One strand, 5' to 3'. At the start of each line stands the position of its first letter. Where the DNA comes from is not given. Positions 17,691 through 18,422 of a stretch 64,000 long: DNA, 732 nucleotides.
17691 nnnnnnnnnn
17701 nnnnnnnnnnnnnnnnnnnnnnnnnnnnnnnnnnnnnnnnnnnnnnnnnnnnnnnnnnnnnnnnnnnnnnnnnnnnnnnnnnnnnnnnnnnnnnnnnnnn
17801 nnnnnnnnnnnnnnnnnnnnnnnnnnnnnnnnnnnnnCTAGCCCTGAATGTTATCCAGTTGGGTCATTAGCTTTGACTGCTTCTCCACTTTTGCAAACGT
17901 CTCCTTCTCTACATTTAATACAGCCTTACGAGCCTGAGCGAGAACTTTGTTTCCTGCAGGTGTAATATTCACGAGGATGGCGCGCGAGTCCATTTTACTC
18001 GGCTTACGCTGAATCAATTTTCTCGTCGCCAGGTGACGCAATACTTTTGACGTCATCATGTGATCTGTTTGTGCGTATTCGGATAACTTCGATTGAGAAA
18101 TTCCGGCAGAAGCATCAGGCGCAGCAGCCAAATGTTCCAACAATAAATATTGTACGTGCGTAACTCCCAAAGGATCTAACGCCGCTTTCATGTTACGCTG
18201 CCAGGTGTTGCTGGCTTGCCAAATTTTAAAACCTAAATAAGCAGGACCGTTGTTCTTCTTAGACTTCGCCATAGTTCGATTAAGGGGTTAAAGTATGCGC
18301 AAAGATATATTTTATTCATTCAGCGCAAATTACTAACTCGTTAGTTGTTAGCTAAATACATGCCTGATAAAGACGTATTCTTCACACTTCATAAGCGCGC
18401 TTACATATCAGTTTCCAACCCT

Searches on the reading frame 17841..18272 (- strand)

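Call 89: search_protein_families(library=pfam, proteins=[window:17841-18272:-], max_evalue=0.00001)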
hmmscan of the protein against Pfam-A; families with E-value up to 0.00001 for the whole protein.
window:17841-18272:- (144 aa): 3 families
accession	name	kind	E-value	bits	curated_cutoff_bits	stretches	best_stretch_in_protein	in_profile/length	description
PF12802.13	MarR_2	-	9.1e-08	32.6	27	1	35-98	1-61/61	MarR family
PF13463.12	HTH_27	-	8.2e-07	29.6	22.2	1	38-107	2-68/68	Winged helix DNA-binding domain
PF01047.28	MarR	-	1.9e-06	28.1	24.6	1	38-98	2-58/59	MarR family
